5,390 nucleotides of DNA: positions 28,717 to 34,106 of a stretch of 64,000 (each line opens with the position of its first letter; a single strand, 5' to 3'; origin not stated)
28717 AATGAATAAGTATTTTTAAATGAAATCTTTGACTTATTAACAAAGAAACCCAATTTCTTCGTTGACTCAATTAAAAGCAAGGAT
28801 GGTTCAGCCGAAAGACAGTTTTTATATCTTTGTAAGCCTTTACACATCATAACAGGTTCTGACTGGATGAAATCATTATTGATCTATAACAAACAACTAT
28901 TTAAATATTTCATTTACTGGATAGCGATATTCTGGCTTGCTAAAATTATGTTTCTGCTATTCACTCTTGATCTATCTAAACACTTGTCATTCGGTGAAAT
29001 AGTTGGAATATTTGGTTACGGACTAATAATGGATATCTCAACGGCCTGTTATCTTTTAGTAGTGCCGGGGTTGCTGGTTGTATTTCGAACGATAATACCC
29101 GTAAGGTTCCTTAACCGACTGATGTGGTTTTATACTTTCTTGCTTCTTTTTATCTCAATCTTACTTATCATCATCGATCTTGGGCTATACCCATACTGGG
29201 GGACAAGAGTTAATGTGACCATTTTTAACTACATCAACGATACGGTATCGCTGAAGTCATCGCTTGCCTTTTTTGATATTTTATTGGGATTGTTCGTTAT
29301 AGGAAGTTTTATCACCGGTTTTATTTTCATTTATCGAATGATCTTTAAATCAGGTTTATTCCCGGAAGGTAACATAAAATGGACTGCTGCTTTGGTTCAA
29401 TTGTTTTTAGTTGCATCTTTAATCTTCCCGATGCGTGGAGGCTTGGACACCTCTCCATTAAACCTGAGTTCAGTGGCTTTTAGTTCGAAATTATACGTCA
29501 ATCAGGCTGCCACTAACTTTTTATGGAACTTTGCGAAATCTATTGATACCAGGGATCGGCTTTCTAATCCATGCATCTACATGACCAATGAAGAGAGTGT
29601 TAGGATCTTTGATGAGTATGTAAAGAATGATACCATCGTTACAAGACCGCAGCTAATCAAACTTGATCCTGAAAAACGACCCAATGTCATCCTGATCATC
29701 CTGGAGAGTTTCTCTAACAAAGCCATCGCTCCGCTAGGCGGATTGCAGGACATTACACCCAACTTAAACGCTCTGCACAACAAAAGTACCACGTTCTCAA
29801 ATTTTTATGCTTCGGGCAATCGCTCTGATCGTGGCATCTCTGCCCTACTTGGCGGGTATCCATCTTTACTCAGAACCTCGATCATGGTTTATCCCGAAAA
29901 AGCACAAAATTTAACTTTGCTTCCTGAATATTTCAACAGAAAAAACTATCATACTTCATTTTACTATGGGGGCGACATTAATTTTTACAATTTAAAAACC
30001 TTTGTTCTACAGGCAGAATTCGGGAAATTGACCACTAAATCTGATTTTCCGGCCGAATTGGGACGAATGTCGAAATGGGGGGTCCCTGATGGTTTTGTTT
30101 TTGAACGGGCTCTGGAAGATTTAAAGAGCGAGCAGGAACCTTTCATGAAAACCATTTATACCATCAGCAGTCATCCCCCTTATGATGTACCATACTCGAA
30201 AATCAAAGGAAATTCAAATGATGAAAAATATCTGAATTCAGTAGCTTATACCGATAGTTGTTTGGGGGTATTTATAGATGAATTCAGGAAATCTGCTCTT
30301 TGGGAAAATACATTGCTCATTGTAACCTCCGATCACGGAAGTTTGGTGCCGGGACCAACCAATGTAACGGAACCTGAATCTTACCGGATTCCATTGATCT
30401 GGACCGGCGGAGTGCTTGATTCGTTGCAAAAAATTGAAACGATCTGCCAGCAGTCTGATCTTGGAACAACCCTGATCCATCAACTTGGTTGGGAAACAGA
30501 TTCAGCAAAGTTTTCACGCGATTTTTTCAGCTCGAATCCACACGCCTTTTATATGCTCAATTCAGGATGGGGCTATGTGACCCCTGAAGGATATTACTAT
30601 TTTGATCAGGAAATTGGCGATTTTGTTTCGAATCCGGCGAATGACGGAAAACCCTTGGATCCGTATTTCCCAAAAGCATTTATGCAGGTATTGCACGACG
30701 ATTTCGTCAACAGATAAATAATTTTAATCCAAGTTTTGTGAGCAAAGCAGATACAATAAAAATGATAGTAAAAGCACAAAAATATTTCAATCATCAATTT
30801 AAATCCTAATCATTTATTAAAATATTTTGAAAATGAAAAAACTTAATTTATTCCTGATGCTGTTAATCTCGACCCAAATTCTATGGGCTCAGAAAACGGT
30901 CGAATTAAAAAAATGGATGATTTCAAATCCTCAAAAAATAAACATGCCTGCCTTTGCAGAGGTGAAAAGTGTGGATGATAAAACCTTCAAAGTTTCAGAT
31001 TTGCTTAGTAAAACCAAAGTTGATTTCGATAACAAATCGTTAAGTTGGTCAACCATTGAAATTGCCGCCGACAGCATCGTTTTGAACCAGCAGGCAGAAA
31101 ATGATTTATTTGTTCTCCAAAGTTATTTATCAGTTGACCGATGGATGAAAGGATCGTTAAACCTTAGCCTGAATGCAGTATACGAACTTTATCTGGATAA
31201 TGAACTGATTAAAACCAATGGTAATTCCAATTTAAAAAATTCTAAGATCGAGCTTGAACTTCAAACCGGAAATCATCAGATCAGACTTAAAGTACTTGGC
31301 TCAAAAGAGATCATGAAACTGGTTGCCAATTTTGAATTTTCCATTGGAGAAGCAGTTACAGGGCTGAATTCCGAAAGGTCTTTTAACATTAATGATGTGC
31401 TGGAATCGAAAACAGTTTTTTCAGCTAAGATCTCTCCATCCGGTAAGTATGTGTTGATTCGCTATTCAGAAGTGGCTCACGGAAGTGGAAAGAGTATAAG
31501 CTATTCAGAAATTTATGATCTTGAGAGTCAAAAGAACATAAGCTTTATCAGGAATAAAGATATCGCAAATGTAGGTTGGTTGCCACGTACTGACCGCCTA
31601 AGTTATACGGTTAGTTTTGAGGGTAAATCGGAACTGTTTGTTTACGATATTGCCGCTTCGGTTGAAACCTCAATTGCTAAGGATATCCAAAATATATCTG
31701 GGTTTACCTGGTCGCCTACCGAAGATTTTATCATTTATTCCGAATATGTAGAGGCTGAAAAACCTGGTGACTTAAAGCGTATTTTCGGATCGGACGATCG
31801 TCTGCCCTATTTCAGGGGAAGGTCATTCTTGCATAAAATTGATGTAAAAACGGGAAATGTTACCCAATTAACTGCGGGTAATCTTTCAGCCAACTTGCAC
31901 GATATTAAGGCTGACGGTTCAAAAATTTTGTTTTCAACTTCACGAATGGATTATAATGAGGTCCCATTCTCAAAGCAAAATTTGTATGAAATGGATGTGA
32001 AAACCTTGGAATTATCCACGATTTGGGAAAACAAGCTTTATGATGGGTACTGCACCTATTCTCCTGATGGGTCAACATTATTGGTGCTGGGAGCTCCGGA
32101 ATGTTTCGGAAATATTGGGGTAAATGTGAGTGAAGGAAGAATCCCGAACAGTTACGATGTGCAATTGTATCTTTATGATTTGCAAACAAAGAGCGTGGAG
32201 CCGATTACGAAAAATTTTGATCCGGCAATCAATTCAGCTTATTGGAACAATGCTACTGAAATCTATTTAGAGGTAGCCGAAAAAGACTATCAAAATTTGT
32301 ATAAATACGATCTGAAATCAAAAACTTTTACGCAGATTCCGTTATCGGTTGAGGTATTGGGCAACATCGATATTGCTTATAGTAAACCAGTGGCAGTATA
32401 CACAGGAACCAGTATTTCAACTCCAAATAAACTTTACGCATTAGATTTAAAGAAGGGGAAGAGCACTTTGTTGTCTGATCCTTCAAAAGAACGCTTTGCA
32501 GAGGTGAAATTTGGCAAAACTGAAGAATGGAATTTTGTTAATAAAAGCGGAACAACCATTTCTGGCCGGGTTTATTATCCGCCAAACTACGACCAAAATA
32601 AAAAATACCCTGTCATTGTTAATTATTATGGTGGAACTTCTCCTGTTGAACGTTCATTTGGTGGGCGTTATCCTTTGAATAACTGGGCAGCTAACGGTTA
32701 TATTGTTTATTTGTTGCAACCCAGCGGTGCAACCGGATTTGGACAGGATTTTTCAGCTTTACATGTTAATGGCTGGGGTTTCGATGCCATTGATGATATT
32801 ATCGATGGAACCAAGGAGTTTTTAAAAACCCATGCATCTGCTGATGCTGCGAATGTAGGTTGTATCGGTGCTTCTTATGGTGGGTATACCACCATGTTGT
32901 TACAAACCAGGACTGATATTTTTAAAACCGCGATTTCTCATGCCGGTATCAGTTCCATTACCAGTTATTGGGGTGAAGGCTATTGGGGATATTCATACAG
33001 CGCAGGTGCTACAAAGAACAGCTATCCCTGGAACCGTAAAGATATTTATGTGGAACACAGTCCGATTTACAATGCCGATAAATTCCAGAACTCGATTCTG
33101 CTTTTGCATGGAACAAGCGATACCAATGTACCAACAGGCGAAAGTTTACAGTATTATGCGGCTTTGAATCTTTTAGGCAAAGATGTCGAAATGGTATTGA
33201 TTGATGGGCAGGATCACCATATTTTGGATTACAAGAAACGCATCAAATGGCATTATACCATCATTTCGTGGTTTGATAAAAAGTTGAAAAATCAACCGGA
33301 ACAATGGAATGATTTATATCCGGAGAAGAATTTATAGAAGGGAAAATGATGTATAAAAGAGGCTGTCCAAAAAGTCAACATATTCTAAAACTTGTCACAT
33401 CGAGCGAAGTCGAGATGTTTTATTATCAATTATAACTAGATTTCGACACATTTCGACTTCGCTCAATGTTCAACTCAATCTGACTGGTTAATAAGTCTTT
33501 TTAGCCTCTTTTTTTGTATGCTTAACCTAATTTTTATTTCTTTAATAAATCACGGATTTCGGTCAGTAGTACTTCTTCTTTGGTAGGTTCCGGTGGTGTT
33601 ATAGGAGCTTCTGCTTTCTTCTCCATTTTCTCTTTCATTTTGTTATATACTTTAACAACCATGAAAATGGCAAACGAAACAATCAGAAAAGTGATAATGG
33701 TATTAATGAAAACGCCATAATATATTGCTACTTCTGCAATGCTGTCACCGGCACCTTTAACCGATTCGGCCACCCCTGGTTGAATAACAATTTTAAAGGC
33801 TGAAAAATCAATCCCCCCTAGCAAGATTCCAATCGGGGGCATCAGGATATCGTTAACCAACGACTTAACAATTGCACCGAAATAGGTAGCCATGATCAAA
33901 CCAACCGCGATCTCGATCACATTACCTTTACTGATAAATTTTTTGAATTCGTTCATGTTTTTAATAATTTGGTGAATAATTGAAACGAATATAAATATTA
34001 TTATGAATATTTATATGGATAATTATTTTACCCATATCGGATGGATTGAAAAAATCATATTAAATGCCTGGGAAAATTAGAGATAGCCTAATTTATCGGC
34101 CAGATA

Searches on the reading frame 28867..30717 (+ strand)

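Call 63: search_protein_families(library=pfam, proteins=[window:28867-30717:+], max_evalue=0.001)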
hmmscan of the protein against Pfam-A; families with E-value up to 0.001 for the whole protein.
window:28867-30717:+ (616 aa): 2 families
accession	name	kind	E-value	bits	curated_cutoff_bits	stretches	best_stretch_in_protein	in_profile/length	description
PF00884.28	Sulfatase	-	8e-42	144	25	1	272-541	1-300/301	Sulfatase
PF01663.27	Phosphodiest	-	2.4e-05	24.5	23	1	448-491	178-220/342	Type I phosphodiesterase / nucleotide pyrophosphatase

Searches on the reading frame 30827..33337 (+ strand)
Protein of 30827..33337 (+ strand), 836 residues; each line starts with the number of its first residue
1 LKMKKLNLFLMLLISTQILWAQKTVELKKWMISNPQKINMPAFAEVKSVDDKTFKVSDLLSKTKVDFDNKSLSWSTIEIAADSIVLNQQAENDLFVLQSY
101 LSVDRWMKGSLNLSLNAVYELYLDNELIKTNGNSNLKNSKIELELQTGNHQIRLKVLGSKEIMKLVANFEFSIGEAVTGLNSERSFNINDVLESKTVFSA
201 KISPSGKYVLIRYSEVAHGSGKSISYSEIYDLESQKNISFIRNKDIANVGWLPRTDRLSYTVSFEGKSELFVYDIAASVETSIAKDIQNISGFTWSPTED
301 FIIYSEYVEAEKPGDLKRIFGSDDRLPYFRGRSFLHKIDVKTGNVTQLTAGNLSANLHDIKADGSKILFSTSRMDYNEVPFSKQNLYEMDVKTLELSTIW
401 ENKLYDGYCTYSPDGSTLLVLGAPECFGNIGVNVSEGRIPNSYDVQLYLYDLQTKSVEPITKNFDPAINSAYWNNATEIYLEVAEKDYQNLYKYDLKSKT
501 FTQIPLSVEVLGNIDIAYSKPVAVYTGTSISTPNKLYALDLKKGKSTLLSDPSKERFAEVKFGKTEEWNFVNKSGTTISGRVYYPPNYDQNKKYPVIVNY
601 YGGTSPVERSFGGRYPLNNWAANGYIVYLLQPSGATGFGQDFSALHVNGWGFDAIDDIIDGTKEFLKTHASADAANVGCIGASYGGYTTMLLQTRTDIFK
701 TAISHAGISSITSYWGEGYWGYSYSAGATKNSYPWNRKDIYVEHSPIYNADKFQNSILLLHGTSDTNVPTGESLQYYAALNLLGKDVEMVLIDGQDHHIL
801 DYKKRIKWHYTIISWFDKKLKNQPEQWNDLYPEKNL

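Call 57: search_protein_families(library=pfam, proteins=[window:30827-33337:+], max_evalue=0.001)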
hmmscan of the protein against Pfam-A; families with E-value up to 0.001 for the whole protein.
window:30827-33337:+ (836 aa): 6 families
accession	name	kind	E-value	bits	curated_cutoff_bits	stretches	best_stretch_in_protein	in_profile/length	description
PF00326.27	Peptidase_S9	-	6.7e-40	137.3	22.6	1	620-822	10-212/213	Prolyl oligopeptidase family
PF02129.25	Peptidase_S15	-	9.5e-09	35.8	23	1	575-718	2-140/262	X-Pro dipeptidyl-peptidase (S15 family)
PF00756.26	Esterase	-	1.8e-07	31.6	22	1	575-798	5-230/251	Putative esterase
PF00930.27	DPPIV_N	-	2.1e-07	30.4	22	0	473-574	243-348/354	Dipeptidyl peptidase IV (DPP IV) N-terminal region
PF12146.15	Hydrolase_4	-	0.00042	20.1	27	0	749-800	186-235/239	Serine aminopeptidase, S33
PF20434.5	BD-FAE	-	0.00059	19.9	26.8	0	732-779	167-214/215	BD-FAE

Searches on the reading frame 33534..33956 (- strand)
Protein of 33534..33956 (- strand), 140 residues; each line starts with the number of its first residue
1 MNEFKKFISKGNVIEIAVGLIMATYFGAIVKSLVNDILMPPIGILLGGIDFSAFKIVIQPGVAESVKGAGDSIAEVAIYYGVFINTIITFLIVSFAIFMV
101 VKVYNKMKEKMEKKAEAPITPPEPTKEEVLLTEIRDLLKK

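Call 57: search_protein_families(library=pfam, proteins=[window:33534-33956:-], max_evalue=0.001)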
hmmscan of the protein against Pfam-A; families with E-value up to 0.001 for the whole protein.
window:33534-33956:- (140 aa): 1 family
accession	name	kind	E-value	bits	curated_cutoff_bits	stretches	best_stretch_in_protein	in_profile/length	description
PF01741.23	MscL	-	2.3e-40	138.2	27.4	1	1-139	2-123/123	Large-conductance mechanosensitive channel, MscL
